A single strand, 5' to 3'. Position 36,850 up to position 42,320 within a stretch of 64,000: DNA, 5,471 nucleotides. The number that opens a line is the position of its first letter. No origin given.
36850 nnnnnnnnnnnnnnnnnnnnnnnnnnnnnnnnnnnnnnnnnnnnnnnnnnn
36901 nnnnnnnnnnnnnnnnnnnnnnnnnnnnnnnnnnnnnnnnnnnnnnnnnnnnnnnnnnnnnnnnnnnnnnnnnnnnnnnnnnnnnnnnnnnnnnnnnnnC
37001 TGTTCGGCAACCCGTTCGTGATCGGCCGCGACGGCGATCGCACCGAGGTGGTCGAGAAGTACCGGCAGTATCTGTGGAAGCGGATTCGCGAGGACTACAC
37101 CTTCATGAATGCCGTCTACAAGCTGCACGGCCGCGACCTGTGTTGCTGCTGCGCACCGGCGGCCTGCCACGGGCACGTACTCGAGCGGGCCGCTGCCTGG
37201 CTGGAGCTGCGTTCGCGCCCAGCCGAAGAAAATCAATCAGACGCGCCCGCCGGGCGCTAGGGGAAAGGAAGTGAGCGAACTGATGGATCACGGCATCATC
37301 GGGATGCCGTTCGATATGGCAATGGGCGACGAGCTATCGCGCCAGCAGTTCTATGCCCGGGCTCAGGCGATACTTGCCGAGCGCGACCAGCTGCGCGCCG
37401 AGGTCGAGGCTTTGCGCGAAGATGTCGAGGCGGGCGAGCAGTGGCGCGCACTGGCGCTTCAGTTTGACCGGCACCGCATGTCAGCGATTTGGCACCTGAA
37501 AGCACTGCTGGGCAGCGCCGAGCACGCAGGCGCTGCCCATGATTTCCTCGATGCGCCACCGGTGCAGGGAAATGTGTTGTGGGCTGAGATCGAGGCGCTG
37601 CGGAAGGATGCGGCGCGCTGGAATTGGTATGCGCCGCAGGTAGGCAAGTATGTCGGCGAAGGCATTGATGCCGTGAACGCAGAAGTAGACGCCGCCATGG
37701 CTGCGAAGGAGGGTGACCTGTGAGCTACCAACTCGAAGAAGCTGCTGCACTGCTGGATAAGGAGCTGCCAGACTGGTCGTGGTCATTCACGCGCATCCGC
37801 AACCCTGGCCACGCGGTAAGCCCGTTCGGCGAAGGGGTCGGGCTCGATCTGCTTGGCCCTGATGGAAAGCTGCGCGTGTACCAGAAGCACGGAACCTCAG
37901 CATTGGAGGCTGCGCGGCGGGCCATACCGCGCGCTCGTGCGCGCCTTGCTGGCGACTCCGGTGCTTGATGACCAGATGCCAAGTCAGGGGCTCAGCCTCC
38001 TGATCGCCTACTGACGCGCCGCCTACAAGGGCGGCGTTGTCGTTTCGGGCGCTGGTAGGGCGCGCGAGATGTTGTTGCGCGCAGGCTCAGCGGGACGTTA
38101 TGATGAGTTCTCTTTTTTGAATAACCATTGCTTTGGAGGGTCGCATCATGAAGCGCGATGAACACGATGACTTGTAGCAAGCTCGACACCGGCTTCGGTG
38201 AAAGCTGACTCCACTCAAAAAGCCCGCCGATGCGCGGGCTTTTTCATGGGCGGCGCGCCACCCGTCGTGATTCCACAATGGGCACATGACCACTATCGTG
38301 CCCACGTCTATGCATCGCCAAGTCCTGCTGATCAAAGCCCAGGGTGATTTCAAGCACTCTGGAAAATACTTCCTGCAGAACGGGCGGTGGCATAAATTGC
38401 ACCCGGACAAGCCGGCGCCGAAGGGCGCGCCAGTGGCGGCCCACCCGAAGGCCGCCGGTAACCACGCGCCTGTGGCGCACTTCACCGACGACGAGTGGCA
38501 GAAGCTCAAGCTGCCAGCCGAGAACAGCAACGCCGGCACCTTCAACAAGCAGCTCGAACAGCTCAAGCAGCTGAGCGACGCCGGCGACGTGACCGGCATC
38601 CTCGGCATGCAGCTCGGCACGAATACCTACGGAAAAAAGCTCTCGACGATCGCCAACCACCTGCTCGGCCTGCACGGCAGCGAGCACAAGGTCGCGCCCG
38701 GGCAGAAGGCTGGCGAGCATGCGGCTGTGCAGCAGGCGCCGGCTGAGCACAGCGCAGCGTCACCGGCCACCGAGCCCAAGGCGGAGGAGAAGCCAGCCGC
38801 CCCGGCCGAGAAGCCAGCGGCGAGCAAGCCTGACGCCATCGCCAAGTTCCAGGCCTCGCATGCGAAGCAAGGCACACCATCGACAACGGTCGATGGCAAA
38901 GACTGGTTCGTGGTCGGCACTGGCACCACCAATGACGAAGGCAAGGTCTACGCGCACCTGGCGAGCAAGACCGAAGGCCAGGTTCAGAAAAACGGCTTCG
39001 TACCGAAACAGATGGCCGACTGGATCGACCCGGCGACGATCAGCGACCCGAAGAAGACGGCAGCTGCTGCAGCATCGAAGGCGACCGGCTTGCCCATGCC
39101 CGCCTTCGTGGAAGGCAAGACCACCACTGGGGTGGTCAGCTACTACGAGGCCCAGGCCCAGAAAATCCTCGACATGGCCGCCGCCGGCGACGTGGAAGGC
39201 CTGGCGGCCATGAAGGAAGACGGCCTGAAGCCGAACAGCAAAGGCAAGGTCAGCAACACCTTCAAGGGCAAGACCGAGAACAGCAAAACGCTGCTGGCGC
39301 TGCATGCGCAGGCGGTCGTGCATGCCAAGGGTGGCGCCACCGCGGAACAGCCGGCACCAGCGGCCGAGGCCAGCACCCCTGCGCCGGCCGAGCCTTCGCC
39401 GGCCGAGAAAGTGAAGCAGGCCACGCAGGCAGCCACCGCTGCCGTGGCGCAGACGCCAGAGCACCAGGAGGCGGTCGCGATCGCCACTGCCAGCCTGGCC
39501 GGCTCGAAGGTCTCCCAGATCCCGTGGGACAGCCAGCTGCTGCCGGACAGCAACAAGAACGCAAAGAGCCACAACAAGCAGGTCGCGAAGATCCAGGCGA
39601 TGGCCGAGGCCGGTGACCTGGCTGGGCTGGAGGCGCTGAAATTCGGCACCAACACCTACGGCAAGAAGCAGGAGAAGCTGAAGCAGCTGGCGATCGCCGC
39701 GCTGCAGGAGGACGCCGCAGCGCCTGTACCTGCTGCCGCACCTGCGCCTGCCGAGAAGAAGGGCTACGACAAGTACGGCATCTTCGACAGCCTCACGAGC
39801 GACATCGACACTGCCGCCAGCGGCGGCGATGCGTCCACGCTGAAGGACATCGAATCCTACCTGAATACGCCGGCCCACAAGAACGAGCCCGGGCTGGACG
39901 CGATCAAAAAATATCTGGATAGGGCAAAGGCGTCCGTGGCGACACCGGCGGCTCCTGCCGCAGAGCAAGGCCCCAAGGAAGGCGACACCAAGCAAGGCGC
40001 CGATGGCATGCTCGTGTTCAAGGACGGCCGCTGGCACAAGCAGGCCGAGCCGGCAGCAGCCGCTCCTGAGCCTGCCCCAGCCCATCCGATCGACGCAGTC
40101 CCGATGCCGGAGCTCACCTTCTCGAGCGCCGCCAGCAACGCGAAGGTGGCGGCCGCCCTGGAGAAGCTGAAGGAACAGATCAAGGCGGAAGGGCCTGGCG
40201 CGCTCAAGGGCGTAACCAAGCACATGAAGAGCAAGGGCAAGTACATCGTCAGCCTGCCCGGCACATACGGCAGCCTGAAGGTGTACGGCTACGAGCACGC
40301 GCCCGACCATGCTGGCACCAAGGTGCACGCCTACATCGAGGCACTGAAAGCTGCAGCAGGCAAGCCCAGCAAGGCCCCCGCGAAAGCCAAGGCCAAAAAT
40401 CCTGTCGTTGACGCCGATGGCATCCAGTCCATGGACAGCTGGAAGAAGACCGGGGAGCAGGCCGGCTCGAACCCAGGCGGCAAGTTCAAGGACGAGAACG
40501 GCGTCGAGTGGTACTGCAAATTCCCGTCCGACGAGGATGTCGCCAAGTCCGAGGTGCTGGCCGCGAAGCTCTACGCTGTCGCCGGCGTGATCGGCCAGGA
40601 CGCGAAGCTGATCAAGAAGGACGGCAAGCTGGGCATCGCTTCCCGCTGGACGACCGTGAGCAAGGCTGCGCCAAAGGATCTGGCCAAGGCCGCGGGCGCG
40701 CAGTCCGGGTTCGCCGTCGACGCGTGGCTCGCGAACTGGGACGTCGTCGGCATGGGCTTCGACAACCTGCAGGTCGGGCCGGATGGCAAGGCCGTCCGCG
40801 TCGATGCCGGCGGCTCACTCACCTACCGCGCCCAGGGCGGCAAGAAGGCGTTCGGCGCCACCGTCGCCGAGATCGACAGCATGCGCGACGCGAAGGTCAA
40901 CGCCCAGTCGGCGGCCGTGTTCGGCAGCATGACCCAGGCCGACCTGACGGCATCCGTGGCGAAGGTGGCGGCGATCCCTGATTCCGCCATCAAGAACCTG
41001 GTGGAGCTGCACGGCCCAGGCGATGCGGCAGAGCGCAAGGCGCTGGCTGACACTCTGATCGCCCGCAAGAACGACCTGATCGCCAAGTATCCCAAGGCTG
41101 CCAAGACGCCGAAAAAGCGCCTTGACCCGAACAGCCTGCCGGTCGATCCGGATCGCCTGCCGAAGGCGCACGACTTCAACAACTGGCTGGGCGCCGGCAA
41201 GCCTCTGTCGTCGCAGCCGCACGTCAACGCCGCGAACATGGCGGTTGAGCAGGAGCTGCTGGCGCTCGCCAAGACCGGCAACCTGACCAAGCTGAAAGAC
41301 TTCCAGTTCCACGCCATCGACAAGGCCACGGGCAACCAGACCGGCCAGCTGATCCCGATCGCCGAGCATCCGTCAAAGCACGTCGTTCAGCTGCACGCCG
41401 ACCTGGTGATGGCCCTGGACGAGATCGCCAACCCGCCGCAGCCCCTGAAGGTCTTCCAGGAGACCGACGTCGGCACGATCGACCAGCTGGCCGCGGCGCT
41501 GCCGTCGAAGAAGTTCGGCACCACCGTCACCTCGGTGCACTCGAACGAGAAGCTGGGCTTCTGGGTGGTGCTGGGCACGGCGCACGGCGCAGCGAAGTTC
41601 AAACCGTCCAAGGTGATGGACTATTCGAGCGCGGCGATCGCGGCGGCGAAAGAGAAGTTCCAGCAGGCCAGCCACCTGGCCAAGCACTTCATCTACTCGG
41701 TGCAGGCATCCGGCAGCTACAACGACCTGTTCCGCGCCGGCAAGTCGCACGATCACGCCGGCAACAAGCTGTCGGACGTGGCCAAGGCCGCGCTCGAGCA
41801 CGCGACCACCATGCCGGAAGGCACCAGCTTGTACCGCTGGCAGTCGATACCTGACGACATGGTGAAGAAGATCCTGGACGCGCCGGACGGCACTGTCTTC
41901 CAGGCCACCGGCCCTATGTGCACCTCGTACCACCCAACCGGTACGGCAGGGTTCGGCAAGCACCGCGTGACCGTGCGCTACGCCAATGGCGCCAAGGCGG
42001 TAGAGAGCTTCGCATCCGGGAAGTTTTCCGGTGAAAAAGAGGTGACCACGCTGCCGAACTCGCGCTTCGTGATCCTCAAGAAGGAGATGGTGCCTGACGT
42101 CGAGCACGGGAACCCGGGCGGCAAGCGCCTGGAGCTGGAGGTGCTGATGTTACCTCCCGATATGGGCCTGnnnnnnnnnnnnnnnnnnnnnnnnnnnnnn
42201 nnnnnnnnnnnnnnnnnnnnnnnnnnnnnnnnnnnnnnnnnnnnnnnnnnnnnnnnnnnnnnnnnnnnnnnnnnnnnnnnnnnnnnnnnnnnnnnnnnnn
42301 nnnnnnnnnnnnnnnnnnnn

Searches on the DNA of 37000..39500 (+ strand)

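Call 5: search_rna_families(source=window, start=37000, end=39500, threshold=evalue, max_evalue=10, show_alignments=3)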
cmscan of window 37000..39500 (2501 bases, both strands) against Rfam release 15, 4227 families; matches with E-value up to 10: 8.
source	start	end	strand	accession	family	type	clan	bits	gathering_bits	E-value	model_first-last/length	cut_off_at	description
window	37944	38043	+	RF00106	RNAI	Gene; antisense;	-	23.7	47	0.15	1-102/102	no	RNAI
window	38167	38247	+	RF00513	Trp_leader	Cis-reg; leader;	-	22.9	41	0.13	1-100/100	no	Tryptophan operon leader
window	38217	38311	-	RF02144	rsmX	Gene;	CL00106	20.3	56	0.64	1-114/114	no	rsmX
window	38139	38244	-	RF02424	Bp2_287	Gene; sRNA;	-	18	70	0.38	1-174/174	no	Burkholderia sRNA Bp2_Cand287_SIPHT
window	38217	38244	-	RF00506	Thr_leader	Cis-reg; leader;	-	17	55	6.1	82-114/118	no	Threonine operon leader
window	38140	38247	+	RF00506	Thr_leader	Cis-reg; leader;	-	16.8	55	7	1-118/118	no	Threonine operon leader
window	38187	38245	+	RF00512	Leu_leader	Cis-reg; leader;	-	16.3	50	4.7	1-148/148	no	Leucine operon leader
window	39151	39216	-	RF02166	PVT1_3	Gene; lncRNA;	-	12.5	45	3.8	1-95/95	no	Pvt1 oncogene conserved region 3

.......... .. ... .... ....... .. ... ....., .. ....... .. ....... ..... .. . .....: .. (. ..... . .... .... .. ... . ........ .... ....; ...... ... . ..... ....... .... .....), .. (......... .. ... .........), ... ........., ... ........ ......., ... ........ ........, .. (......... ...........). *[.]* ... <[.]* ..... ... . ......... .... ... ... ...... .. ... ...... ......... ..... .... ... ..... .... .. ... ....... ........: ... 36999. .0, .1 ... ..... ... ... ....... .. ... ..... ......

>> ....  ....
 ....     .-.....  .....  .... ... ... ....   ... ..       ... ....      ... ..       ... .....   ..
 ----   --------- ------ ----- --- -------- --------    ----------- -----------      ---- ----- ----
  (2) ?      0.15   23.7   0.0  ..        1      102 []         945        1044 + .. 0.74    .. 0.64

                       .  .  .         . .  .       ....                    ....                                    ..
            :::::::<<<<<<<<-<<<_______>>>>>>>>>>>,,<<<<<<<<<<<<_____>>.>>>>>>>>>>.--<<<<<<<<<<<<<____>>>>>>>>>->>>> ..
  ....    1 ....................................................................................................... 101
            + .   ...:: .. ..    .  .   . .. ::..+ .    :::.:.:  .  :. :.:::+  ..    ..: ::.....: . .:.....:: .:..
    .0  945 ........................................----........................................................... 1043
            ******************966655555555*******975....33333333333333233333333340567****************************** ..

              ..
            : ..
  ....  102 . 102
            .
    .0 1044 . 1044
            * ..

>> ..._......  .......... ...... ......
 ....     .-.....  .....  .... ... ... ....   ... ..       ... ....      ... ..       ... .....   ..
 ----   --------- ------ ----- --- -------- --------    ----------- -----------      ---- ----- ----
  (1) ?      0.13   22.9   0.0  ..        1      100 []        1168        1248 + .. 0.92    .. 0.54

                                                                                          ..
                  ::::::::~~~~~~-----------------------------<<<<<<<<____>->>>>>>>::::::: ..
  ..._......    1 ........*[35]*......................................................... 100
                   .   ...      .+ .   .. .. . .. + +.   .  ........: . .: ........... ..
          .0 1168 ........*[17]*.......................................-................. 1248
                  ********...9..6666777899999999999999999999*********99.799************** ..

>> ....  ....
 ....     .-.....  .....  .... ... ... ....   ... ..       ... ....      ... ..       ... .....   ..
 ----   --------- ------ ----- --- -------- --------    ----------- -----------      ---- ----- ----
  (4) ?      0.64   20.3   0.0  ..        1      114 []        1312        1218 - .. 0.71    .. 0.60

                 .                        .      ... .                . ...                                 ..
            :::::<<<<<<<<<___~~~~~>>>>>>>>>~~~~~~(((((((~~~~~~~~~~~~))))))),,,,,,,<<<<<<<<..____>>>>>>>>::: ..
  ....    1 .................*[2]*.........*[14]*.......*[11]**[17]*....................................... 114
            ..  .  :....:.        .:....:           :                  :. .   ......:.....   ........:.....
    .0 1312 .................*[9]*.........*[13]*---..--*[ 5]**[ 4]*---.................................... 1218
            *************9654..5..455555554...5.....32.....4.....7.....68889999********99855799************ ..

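Call 8: search_dna_similar(query=window:37000-39500:+, collection=phages, mode=near, max_rows=30)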
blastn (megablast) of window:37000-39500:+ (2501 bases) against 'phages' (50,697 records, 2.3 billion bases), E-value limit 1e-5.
No match.

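Call 13: search_dna_similar(query=window:37000-39500:+, collection=plasmids, mode=near, max_rows=30)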
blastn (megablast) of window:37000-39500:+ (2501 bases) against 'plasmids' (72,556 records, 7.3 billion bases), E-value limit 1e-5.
No match.

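Call 33: search_dna_similar(query=window:38060-38262:+, collection=phages, mode=distant, max_evalue=1, max_rows=20)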
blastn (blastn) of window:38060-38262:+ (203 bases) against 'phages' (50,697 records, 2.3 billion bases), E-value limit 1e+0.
Records with a match: 57; places in all: 60; records where one place covers at least 80% of the query: 0.
Best place of each record, by identity: >=99% 4; 95-99% 9; 90-95% 34; 80-90% 10.
By first word of the organism name: Pseudomonas 32; Salmonella 9; Klebsiella 5; Rhodobacter 4; Vibrio 2; Streptomyces 2; Ralstonia 1; Xanthomonas 1; Enterobacter 1.
By host as written in the record: Pseudomonas aeruginosa 10; Pseudomonas syringae pv. porri LMG 28495 6; Rhodobacter capsulatus YW1 4; Pseudomonas sp. 3; Salmonella enterica subsp. enterica serovar Heidelberg 3; Pseudomonas aeruginosa YMC11/02/R656 2; Pseudomonas aeruginosa 147 2; Pseudomonas aeruginosa ST773 (NDM-1-producing) 2; and 20 more.
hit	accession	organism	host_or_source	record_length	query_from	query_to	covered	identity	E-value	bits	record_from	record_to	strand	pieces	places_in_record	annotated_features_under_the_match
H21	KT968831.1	Pseudomonas phage YMC11/02/R656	Pseudomonas aeruginosa YMC11/02/R656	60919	146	190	22%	84.4%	4e-3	47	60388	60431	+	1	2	none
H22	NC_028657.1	Pseudomonas phage YMC11/02/R656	Pseudomonas aeruginosa YMC11/02/R656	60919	146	190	22%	84.4%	4e-3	47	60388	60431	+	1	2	none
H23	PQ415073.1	Pseudomonas phage Baskent_P5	Pseudomonas aeruginosa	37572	158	198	20%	82.9%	6e-1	40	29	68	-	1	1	hypothetical protein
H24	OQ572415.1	Pseudomonas phage Y15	Pseudomonas aeruginosa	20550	158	198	20%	82.9%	6e-1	40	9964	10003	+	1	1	record has no annotation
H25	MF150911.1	Ralstonia phage DU_RP_II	Ralstonia solanacearum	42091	158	194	18%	86.8%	6e-1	40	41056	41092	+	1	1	none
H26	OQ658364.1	Pseudomonas phage sp.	Pseudomonas aeruginosa PACL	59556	158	193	18%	88.9%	1e-3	48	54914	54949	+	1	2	none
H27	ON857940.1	Pseudomonas phage vB_PeaS_FBPa47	Pseudomonas sp.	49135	161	193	16%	93.9%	1e-3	48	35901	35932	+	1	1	none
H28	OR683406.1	Pseudomonas phage Marin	Pseudomonas aeruginosa F002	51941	161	193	16%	93.9%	1e-3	48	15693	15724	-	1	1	none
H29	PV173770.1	Pseudomonas phage P7869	Pseudomonas aeruginosa 7869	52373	161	193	16%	93.9%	1e-3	48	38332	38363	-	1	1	none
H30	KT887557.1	Pseudomonas phage phi1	Pseudomonas aeruginosa WH-SGI-V-07651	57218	162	193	16%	93.8%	4e-3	46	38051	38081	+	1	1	none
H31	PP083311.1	Pseudomonas phage VB_PaD_phPA-G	Pseudomonas aeruginosa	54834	162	193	16%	93.8%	4e-3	46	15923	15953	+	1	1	none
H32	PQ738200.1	Pseudomonas phage phita81A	Pseudomonas aeruginosa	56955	161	193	16%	90.9%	5e-2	44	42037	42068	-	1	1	none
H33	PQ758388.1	Pseudomonas phage 5371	Pseudomonas aeruginosa 147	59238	161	193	16%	90.9%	5e-2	44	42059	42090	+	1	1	none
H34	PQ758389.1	Pseudomonas phage 5399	Pseudomonas aeruginosa 147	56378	161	193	16%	90.9%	5e-2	44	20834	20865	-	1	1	none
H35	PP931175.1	Pseudomonas phage PACT201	Pseudomonas aeruginosa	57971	161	193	16%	90.9%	5e-2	44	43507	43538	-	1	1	none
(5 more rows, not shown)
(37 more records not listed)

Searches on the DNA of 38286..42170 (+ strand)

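Call 70: search_rna_families(sources=[L015, L027, L046, L050, L009, L012, L094], threshold=gathering)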
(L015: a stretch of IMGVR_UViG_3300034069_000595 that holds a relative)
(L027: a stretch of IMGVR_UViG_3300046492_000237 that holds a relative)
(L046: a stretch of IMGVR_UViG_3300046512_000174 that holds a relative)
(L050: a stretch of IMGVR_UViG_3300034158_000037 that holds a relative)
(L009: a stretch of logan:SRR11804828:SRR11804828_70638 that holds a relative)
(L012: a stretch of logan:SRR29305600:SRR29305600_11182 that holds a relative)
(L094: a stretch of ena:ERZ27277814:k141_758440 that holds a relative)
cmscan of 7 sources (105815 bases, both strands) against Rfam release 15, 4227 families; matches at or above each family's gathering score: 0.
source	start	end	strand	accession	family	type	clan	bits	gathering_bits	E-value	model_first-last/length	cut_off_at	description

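Call 71: search_rna_families(source=L015, start=7000, end=8000, threshold=evalue, max_evalue=1)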
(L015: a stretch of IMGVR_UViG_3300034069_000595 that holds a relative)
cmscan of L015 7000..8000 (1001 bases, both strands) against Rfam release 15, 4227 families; matches with E-value up to 1: 2.
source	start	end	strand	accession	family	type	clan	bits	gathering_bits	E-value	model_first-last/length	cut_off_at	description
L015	7389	7453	+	RF01278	SNORD109A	Gene; snRNA; snoRNA; CD-box;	CL00069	18.6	35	0.78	1-67/67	no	Small nucleolar RNA SNORD109A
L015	7113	7233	-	RF01630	ceN40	Gene; snRNA; snoRNA; CD-box;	-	15.6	35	0.85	1-123/123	no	Nematode snoRNA ceN40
